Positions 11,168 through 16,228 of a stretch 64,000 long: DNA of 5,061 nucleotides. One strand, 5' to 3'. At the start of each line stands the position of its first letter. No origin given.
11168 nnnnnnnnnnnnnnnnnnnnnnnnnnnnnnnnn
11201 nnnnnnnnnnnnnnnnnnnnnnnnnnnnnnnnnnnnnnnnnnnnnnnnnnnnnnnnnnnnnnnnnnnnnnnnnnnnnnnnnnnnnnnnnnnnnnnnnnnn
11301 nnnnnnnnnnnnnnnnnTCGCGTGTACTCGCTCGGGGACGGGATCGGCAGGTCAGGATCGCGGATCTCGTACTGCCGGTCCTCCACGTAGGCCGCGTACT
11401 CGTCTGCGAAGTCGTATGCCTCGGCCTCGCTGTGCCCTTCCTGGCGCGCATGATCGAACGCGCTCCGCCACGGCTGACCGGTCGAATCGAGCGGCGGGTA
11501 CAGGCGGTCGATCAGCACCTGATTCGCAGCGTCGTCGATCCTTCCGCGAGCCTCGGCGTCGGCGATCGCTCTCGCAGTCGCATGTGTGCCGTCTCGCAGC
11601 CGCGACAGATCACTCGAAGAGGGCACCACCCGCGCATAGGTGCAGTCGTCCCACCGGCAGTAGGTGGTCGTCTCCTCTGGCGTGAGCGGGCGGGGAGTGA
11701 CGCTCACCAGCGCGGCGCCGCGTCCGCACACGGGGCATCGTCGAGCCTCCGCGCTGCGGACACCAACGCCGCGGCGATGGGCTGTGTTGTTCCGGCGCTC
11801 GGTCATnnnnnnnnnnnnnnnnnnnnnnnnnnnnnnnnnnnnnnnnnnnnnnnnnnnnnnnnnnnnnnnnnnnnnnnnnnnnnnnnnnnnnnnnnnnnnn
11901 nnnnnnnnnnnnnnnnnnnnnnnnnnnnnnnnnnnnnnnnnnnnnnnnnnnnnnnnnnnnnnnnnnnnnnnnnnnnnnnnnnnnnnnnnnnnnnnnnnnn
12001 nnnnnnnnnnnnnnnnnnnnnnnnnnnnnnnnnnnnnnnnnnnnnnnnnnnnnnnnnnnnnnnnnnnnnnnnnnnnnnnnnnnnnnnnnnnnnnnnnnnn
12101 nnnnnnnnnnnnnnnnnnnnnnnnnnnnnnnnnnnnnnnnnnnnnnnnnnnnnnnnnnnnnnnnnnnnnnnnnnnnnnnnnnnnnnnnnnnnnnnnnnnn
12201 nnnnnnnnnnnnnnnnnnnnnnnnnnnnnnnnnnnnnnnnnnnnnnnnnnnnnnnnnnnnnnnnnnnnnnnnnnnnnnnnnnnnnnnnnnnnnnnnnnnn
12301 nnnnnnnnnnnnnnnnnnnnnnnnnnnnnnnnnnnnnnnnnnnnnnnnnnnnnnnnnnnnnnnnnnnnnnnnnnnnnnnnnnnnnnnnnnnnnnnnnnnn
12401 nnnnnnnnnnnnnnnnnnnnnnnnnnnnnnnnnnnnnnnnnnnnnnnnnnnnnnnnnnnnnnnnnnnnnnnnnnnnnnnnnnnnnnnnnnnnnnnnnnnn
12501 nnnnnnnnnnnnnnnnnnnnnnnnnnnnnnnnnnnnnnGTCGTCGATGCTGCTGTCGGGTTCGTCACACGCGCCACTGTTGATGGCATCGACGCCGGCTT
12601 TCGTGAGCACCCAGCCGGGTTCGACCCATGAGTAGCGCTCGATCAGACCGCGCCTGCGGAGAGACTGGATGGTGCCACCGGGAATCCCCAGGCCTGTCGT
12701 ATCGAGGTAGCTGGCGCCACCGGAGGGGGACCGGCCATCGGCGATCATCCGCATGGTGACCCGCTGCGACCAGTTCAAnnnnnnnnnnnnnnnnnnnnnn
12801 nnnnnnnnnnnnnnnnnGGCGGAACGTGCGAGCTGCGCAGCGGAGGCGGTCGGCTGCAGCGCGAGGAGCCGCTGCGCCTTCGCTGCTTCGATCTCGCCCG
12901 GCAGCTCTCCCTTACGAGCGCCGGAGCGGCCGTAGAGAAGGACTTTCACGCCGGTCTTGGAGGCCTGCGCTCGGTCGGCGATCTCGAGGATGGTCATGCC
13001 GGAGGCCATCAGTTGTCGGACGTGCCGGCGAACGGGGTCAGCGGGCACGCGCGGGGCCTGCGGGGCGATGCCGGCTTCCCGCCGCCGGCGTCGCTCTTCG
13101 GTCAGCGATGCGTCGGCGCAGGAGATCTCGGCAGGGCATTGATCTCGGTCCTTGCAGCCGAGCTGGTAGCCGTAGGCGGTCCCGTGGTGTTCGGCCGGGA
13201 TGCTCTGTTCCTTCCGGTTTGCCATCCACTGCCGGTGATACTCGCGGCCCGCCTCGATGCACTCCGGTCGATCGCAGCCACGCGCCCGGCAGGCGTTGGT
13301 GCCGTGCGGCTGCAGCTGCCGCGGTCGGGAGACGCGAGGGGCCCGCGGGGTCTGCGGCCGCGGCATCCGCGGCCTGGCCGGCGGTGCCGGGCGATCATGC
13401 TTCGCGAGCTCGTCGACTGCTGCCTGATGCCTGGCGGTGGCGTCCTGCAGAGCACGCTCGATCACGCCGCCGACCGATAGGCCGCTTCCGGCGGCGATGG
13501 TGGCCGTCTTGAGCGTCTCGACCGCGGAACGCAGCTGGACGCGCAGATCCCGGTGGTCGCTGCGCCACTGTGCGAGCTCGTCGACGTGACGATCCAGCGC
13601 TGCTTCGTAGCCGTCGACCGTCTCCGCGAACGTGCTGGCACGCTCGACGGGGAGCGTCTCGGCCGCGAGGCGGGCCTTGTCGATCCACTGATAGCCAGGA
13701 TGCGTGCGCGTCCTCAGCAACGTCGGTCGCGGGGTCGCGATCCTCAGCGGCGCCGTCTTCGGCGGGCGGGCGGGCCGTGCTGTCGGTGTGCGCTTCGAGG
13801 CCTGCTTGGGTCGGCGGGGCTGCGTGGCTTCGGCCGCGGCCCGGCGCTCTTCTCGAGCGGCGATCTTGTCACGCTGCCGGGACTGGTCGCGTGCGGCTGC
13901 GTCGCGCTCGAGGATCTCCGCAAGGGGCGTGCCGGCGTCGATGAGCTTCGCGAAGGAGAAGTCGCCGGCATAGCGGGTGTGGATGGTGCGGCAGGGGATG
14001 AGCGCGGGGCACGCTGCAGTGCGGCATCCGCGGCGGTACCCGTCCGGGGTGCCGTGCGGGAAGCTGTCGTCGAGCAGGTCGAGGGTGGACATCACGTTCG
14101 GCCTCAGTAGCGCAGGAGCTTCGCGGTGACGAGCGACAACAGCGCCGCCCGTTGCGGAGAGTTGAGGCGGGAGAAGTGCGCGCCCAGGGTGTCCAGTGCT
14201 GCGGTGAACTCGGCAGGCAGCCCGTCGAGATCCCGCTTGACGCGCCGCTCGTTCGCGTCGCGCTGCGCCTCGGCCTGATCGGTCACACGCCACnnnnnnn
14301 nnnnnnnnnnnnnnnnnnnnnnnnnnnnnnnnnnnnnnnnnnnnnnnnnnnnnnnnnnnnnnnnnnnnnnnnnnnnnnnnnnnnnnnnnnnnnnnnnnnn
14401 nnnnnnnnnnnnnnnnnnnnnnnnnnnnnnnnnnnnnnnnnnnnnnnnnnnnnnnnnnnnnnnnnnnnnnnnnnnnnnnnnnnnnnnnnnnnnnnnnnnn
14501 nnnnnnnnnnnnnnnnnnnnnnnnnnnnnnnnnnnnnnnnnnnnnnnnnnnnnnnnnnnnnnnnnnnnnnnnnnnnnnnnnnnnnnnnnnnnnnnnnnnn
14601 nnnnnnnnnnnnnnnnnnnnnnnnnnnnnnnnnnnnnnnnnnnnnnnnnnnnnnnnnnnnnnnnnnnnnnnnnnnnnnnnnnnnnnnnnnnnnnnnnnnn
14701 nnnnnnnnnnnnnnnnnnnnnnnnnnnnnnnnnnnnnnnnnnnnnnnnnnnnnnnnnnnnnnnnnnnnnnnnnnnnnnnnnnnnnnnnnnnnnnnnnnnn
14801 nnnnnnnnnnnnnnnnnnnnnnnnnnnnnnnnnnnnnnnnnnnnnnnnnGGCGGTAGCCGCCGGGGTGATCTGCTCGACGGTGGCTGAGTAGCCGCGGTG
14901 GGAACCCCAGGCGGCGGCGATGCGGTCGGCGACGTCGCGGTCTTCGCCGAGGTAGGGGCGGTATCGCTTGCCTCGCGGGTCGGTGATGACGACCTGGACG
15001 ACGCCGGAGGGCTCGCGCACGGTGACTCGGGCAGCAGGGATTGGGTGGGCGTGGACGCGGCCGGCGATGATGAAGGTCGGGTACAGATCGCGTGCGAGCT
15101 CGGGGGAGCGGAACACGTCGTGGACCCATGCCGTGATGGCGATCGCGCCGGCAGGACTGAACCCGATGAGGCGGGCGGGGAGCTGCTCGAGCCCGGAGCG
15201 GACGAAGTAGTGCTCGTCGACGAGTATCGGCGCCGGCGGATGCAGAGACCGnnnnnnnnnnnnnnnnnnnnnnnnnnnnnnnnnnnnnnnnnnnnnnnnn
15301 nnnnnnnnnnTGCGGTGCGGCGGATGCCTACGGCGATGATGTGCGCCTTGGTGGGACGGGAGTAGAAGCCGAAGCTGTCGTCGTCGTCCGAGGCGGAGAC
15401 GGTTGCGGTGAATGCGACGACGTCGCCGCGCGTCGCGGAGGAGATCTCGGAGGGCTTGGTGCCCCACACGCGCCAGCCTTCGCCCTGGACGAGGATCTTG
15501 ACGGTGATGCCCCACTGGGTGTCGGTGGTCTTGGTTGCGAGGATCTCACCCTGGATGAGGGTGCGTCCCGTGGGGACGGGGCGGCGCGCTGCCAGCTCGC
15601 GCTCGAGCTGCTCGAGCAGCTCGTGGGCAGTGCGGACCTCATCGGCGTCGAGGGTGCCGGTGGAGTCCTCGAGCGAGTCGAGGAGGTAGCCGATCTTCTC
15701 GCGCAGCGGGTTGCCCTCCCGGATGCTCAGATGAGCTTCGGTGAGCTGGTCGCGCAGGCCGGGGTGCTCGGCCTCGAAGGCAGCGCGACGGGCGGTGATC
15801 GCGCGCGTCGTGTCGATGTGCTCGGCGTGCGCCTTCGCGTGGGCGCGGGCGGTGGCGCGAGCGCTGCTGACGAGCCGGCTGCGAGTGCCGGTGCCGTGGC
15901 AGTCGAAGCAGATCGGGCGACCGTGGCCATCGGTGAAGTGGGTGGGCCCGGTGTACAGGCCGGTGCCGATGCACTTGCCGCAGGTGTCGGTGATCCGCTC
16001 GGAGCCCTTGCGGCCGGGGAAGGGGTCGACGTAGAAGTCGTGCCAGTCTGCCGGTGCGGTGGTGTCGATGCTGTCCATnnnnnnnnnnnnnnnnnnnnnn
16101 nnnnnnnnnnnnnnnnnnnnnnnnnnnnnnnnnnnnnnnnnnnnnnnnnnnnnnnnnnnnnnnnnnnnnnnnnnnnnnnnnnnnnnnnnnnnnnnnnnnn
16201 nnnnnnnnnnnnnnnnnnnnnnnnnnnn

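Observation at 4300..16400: Five-fold repeated 19-bp palindromic operator fused to sigma-70-like promoters controls an all-minus-strand gene module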

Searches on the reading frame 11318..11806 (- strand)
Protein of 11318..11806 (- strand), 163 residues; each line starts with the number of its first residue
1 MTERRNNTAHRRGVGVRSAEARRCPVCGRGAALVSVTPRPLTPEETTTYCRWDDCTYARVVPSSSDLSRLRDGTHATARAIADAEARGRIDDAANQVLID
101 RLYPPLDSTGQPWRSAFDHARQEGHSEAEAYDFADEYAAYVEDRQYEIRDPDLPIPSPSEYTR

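Call 9: search_protein_families(library=pfam, max_evalue=0.01, proteins=[window:11318-11806:-])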
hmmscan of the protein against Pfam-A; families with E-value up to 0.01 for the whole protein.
window:11318-11806:- (163 aa): 0 families

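Call 54: search_protein_families(library=pfam, max_evalue=1, proteins=[window:11318-11806:-])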
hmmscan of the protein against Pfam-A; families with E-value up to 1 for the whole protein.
window:11318-11806:- (163 aa): 1 family
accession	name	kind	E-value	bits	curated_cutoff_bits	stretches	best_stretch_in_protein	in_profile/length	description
PF04423.19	Rad50_zn_hook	-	0.14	12.4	24.3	1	19-29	18-27/52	Rad50 zinc hook motif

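Call 69: search_protein_families(library=phrogs, max_evalue=0.001, proteins=[window:11318-11806:-])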
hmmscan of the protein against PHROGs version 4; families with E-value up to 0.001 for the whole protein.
window:11318-11806:- (163 aa): 0 families

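Call 70: search_protein_families(library=ncbifam, max_evalue=0.01, proteins=[window:11318-11806:-])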
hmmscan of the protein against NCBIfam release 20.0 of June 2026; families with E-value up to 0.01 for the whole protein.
window:11318-11806:- (163 aa): 0 families

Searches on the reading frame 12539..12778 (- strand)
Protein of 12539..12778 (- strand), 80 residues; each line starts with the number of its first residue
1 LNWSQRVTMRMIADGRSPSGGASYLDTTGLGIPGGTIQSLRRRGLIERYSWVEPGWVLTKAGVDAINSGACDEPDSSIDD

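Call 9: search_protein_families(library=pfam, max_evalue=0.01, proteins=[window:12539-12778:-])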
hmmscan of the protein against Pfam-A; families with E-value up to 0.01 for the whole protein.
window:12539-12778:- (80 aa): 0 families

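Call 54: search_protein_families(library=pfam, max_evalue=1, proteins=[window:12539-12778:-])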
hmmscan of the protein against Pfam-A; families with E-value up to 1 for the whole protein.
seq(80 aa): 1 family
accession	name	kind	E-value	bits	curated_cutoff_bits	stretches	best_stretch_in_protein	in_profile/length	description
PF03501.21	S10_plectin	-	0.022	15.3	26.9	1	36-66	43-74/93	Plectin/S10 domain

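Call 69: search_protein_families(library=phrogs, max_evalue=0.001, proteins=[window:12539-12778:-])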
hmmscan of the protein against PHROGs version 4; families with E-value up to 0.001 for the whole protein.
window:12539-12778:- (80 aa): 1 family
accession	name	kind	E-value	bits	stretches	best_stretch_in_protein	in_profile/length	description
phrog_7665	-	unknown function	0.00081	20.5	0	35-67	27-57/65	-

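Call 70: search_protein_families(library=ncbifam, max_evalue=0.01, proteins=[window:12539-12778:-])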
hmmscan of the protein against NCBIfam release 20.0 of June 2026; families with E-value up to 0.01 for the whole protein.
window:12539-12778:- (80 aa): 0 families

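Call 83: predict_structure(alignment_id=A2)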
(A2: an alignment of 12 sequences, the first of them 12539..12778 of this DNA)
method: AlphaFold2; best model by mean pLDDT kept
length: 80 residues; sequences in the alignment: 12
mean_pLDDT: 70.1   pTM: 0.58
mean pLDDT of the five models: 70.1, 68.6, 66.9, 66.3, 65.2
residues with pLDDT >= 90: 1; 70-90: 49; 50-70: 15; < 50: 15
segments of 3 or more residues with pLDDT < 50: 20-30
pLDDT, mean of each block of 10 residues (from residue 1): 78 64 41 72 85 79 85 58
secondary structure, 60 per line:
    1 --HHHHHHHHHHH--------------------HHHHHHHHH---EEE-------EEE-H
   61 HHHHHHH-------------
elements in order: H3-13 H34-42 E46-48 E56-58 H60-67

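Call 87: fold_search(model_id=the predicted structure, library=pdb)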
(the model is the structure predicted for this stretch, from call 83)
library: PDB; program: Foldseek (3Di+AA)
matches with E <= 10: 825; with E <= 0.001: 0
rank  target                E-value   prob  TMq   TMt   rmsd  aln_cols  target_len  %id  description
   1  4l9j_A                8.7e-02  0.97  0.60  0.37   4.5        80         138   18  Crystal structure of S. aureus MepR in DNA-binding conformation (released 2013-09-11)
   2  4l9v                  8.7e-02  0.97  0.60  0.37   5.1        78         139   18  Crystal structure of Se-Met derivative MepR F27L mutant from multidrug resistant S. aureus clinical isolate (released 2013-09-11)
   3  1bja_A                9.9e-02  0.98  0.62  0.53   4.3        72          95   21  ACTIVATION DOMAIN OF THE PHAGE T4 TRANSCRIPTION FACTOR MOTA (released 1998-11-04)
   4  8scb_KK               9.9e-02  0.60  0.42  0.40   6.1        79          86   18  Terminating ribosome with SRI-41315 (released 2023-12-27)
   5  3df8                  1.1e-01  0.97  0.60  0.46   4.3        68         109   22  The crystal structure of a possible HxlR family transcriptional factor from Thermoplasma volcanium GSS1 (released 2008-08-05)
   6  5x80_B                1.1e-01  0.97  0.61  0.38   5.0        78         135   18  CRYSTAL STRUCTURE OF MYCOBACTERIUM TUBERCULOSIS MARR FAMILY PROTEIN RV2887 COMPLEX WITH SALICYLIC ACID (released 2017-08-09)
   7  6fdo_B                1.1e-01  0.96  0.59  0.19   5.0        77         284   16  Rio2 structure (released 2019-01-30)
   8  2pg4_B                1.1e-01  0.69  0.45  0.41   5.2        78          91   18  Crystal structure of a putative dna binding protein (ape_0880a) from aeropyrum pernix k1 at 2.21 A resolution (released 2007-04-24)
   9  5x7z                  1.2e-01  0.96  0.61  0.40   4.9        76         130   18  CRYSTAL STRUCTURE OF MYCOBACTERIUM TUBERCULOSIS MARR FAMILY PROTEIN RV2887 COMPLEX WITH P-AMINOSALICYLIC ACID (released 2017-08-09)
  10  4gyi                  1.6e-01  0.72  0.49  0.15   4.9        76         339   24  Crystal structure of the Rio2 kinase-ADP/Mg2+-phosphoaspartate complex from Chaetomium thermophilum (released 2012-10-17)
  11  2x4h_A                1.6e-01  0.60  0.43  0.29   5.5        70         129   21  Crystal Structure of the hypothetical protein SSo2273 from Sulfolobus solfataricus (released 2010-07-21)
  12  4l9n_A                1.7e-01  0.92  0.57  0.35   4.7        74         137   20  Crystal structure of MepR A103V mutant from multidrug resistant S. aureus clinical isolate (released 2013-09-11)
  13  2pg4_A                1.7e-01  0.66  0.47  0.43   5.1        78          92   19  Crystal structure of a putative dna binding protein (ape_0880a) from aeropyrum pernix k1 at 2.21 A resolution (released 2007-04-24)
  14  5yhx_B                1.8e-01  0.93  0.59  0.36   4.1        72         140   18  Structure of Lactococcus lactis ZitR, wild type (released 2017-12-06)
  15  2hgc_MODEL_1_A        1.8e-01  0.77  0.51  0.52   4.7        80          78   19  Solution NMR structure of the YjcQ protein from Bacillus subtilis. Northeast Structural Genomics target SR346. (released 2006-08-22)
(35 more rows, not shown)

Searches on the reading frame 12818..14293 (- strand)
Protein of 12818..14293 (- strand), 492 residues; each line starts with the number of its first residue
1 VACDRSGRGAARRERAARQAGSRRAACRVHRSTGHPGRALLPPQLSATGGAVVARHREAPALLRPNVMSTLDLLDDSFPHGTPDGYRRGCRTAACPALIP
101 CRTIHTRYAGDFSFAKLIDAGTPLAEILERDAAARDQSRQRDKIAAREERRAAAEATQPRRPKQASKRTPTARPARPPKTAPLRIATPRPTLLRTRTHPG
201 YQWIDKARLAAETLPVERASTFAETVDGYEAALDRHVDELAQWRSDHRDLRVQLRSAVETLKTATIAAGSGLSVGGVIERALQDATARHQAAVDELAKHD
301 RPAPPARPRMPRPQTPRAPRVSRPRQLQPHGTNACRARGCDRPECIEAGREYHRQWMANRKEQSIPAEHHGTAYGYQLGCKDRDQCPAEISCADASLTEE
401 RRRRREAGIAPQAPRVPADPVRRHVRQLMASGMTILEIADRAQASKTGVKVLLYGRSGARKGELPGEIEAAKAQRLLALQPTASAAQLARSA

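Call 9: search_protein_families(library=pfam, max_evalue=0.01, proteins=[window:12818-14293:-])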
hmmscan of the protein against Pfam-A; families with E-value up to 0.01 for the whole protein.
window:12818-14293:- (492 aa): 0 families

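Call 54: search_protein_families(library=pfam, max_evalue=1, proteins=[window:12818-14110:-])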
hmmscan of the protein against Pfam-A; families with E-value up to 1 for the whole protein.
window:12818-14110:- (431 aa): 2 families
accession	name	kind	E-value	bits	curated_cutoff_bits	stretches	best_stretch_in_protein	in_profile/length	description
PF12750.12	Maff2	-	0.015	15.6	27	1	194-218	5-29/70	Maff2 family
PF24367.1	DUF7523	-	0.036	14.8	27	1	166-225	41-102/158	Family of unknown function (DUF7523)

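Call 69: search_protein_families(library=phrogs, max_evalue=0.001, proteins=[window:12818-14110:-])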
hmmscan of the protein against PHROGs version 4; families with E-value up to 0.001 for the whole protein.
window:12818-14110:- (431 aa): 1 family
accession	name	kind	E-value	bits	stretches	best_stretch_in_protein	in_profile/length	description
phrog_1590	-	unknown function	4.9e-12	46.8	1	334-423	30-111/281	-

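Call 70: search_protein_families(library=ncbifam, max_evalue=0.01, proteins=[window:12818-14110:-])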
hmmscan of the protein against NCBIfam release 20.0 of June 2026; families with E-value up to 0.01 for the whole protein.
window:12818-14110:- (431 aa): 0 families

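Call 94: find_homologous_proteins(query=window:12818-14089:-, max_evalue=0.00001)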
Query window:12818-14089:- (424 aa): 98 proteins with E <= 0.00001 among 8000 candidates.
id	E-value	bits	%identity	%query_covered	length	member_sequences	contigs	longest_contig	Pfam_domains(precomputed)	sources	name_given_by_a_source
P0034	2.1e-262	888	96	100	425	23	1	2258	-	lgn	-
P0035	8.1e-233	791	86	100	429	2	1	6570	-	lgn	-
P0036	1.2e-217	741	79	100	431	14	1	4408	-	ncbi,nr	ncbi:MAG: hypothetical protein JSR28_14495 [Proteobacteria bacterium]|nr:hypothetical protein [Pseud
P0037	1.6e-209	714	79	100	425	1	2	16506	-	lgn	-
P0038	1.4e-201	688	75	100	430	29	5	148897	-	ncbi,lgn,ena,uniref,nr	ncbi:hypothetical protein AB0O87_14805 [Microbacterium sp. NPDC076768]|uniref:hypothetical protein n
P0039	2.9e-201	687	76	100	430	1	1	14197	-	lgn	-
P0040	2.6e-199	681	75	100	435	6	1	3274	-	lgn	-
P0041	1.2e-177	609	69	98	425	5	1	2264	-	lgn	-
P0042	2.3e-165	569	64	99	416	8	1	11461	-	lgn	-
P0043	8.2e-165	567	67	100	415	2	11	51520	-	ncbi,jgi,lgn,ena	jgi:hypothetical protein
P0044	9.5e-164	564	62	99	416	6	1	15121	-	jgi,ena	-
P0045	1.3e-163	563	62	99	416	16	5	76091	-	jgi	jgi:hypothetical protein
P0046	2.1e-163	562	65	99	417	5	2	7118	-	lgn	-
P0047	4.7e-163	561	62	100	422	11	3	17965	-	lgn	-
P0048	7.0e-163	561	61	99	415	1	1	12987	-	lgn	-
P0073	2.5e-133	463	55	99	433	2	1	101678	-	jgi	jgi:hypothetical protein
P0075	2.6e-132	460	54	99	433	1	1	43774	-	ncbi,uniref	ncbi:hypothetical protein ACPW96_21620 [Micromonospora sp. DT81.3]|uniref:hypothetical protein n=1 T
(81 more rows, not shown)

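Call 95: find_encoding_contigs(protein=P0045, flank=10000, max_places=1)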
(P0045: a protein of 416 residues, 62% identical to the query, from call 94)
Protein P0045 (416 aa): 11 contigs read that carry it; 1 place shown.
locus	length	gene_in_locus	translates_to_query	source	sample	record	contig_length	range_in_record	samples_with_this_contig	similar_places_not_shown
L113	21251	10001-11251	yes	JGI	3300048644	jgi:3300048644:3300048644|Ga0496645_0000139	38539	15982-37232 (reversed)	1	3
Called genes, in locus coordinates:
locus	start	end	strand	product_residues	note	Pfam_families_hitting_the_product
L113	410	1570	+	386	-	PF01790:LGT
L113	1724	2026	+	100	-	-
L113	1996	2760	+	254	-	-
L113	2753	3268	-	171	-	PF01578:Cytochrom_C_asm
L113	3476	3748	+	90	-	-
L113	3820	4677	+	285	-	PF13276:HTH_21, PF00665:rve, PF13683:rve_3, PF13333:rve_2 (weak)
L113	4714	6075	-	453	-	PF07730:HisKA_3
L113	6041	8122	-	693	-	PF03176:MMPL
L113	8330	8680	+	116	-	-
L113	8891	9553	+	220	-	PF07510:GmrSD_C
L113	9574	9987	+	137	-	-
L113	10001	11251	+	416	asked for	-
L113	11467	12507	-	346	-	PF07669:Eco57I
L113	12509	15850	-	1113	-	PF04851:ResIII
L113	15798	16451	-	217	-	PF20473:MmeI_Mtase (weak)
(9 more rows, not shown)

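Call 96: find_encoding_contigs(protein=P0075, flank=10000, max_places=1)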
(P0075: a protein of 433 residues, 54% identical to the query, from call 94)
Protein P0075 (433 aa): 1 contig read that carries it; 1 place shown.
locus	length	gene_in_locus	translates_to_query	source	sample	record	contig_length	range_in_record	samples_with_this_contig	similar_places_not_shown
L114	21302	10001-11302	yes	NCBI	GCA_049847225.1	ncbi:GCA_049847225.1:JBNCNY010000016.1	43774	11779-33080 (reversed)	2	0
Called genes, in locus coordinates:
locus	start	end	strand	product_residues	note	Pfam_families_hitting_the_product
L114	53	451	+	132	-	-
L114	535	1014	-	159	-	-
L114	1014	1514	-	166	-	-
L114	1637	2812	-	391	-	PF27151:YagJ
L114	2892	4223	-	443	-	PF04851:ResIII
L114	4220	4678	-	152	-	-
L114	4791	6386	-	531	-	PF01555:N6_N4_Mtase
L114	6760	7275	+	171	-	PF21818:DUF6884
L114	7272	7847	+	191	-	-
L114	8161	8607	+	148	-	-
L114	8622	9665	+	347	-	-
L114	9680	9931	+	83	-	-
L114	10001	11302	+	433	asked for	-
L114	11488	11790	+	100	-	-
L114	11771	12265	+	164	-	-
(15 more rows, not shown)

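Call 97: find_encoding_contigs(protein=P0073, flank=10000, max_places=1)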
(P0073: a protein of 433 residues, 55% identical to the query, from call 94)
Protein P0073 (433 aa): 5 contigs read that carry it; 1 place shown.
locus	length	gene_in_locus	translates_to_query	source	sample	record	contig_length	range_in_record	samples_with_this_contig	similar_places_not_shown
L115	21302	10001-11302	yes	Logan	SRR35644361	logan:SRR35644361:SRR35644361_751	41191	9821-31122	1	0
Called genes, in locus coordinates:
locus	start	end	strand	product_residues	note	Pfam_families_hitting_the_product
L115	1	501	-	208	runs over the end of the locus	PF00005:ABC_tran, PF02463:SMC_N (faint), PF13304:AAA_21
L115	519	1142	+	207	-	PF00583:Acetyltransf_1, PF13508:Acetyltransf_7, PF08445:FR47 (weak), PF13673:Acetyltransf_10 (weak)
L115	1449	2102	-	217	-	-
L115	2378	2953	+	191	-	PF21992:DUF6927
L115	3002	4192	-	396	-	-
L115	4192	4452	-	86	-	-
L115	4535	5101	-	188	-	PF07799:DUF1643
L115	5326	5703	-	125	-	-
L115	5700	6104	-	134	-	PF08818:DUF1801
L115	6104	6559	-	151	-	PF10604:Polyketide_cyc2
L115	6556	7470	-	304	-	PF00165:HTH_AraC, PF12833:HTH_18, PF06445:GyrI-like, PF14526:Cass2 (faint)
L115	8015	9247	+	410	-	-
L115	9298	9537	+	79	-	-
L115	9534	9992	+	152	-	-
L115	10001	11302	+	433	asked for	-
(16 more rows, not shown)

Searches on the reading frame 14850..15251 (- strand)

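Call 54: search_protein_families(library=pfam, max_evalue=1, proteins=[window:14850-15251:-])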
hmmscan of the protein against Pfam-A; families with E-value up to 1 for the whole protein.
window:14850-15251:- (134 aa): 1 family
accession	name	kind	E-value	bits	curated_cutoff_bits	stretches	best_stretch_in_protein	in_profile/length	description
PF13620.12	CarboxypepD_reg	-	0.057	14.2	32.3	1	63-95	3-39/82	Carboxypeptidase regulatory-like domain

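Call 69: search_protein_families(library=phrogs, max_evalue=0.001, proteins=[window:14850-15251:-])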
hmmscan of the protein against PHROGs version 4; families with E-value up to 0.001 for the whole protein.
window:14850-15251:- (134 aa): 0 families

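Call 70: search_protein_families(library=ncbifam, max_evalue=0.01, proteins=[window:14850-15251:-])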
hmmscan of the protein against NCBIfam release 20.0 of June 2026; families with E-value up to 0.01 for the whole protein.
window:14850-15251:- (134 aa): 0 families

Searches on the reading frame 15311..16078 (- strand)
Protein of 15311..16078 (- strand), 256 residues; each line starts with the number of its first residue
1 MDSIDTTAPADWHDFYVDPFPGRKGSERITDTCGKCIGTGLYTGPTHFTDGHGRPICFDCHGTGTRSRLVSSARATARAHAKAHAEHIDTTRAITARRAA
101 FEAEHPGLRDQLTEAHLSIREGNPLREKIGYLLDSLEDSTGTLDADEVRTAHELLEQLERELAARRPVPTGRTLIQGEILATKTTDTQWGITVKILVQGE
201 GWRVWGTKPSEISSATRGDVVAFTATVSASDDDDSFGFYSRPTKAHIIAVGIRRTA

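Call 9: search_protein_families(library=pfam, max_evalue=0.01, proteins=[window:15311-16078:-])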
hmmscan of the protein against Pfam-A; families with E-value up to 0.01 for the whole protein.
window:15311-16078:- (256 aa): 0 families

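Call 69: search_protein_families(library=phrogs, max_evalue=0.001, proteins=[window:15311-16078:-])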
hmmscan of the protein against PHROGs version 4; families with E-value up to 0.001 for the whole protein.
window:15311-16078:- (256 aa): 6 families
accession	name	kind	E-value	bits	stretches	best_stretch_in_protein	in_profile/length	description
phrog_4095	-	unknown function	3.4e-17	63.8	1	15-101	17-107/234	-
phrog_18425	-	unknown function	7.4e-17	62.6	1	161-248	45-133/137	-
phrog_4750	-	unknown function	8.9e-15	55.7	1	163-248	173-258/260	-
phrog_4265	-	unknown function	9.5e-12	46.2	1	74-212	73-226/280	-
phrog_4046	-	unknown function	1.3e-11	45.5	1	23-119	42-129/301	-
phrog_37598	-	unknown function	0.00014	22.8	1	26-100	51-122/163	-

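Call 70: search_protein_families(library=ncbifam, max_evalue=0.01, proteins=[window:15311-16078:-])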
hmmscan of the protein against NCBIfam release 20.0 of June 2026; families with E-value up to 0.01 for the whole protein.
window:15311-16078:- (256 aa): 0 families
